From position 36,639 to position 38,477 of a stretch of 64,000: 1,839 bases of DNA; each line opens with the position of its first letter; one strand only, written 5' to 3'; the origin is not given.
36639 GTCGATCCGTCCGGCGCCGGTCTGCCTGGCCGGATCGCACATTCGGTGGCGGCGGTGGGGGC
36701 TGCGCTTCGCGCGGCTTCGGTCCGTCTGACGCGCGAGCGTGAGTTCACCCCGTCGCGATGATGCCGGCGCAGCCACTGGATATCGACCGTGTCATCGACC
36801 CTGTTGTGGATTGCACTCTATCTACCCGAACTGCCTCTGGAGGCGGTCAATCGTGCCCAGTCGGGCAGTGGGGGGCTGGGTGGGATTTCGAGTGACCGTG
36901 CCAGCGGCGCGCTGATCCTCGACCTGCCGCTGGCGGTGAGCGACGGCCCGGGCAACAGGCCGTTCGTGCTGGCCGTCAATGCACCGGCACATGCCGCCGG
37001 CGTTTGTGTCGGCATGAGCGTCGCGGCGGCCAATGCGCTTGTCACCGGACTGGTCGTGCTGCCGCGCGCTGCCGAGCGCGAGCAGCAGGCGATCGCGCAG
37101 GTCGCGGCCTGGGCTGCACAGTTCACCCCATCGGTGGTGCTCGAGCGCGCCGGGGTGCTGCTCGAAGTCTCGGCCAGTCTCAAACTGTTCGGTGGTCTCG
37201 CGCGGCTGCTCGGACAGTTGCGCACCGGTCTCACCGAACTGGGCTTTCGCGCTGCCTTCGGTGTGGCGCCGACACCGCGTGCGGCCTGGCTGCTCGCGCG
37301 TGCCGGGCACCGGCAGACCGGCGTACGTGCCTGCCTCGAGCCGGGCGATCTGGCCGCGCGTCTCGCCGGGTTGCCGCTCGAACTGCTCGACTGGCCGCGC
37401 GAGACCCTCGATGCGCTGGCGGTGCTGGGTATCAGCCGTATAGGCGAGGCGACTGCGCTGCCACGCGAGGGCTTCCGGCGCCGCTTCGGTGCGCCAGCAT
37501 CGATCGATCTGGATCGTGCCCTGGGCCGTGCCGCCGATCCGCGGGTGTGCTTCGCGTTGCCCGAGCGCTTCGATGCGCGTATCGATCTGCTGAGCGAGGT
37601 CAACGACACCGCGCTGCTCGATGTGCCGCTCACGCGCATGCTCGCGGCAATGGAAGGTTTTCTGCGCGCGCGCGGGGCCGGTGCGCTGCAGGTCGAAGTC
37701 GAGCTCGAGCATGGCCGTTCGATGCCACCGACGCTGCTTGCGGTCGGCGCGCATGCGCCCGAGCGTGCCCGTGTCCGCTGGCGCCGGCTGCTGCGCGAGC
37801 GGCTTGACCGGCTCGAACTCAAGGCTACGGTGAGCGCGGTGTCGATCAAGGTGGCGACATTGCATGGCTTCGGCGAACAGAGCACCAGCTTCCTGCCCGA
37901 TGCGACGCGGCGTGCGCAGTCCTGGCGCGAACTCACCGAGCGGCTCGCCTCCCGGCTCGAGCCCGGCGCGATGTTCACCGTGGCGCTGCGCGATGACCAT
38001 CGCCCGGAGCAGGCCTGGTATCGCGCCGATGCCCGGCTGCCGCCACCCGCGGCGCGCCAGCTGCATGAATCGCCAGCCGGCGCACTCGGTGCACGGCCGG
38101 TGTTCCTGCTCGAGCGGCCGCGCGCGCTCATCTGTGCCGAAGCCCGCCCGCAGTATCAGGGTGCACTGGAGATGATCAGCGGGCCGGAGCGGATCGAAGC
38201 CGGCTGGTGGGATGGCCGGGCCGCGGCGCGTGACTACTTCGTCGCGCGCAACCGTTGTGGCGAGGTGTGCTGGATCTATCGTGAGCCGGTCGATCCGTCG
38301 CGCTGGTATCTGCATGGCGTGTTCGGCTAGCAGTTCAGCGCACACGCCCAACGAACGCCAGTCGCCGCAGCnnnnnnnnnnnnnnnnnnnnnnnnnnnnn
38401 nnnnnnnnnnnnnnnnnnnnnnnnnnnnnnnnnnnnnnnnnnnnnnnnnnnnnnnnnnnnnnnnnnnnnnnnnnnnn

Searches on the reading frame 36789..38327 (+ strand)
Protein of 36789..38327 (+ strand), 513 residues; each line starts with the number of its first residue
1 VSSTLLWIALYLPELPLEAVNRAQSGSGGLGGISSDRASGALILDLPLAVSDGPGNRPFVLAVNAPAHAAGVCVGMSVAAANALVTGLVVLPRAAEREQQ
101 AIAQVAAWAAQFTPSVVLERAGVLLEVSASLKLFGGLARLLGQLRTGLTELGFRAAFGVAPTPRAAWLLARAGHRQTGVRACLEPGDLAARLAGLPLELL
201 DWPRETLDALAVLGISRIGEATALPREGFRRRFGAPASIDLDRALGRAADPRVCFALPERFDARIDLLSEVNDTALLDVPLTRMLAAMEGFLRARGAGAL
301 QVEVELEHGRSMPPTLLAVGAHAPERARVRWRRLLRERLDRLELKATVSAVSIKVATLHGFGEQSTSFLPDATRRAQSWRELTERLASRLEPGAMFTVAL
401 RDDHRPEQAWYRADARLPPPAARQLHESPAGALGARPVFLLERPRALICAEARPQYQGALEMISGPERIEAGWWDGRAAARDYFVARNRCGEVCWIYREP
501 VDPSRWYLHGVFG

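Call 9: search_protein_families(library=ncbifam, proteins=[window:36789-38327:+])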
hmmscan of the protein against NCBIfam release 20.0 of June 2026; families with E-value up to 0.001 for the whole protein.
window:36789-38327:+ (513 aa): 3 families
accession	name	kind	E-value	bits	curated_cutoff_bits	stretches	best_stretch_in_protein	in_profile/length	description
NF002848.0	PRK03103.1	subfamily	2.5e-07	29.5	381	1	45-247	28-235/410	DNA polymerase IV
NF003015.0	PRK03858.1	subfamily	3.7e-06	26.2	367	1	59-253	40-234/399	DNA polymerase IV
NF002677.0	PRK02406.1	equivalog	0.00039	19.6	256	0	45-236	30-222/357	DNA polymerase IV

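Call 72: search_protein_families(library=pfam, proteins=[window:36789-38327:+], max_evalue=0.01)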
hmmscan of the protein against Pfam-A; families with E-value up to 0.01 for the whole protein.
window:36789-38327:+ (513 aa): 1 family
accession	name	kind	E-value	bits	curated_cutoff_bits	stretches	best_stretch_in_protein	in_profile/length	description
PF00817.25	IMS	-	7.3e-11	42.6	23.2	1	45-170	20-147/148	impB/mucB/samB family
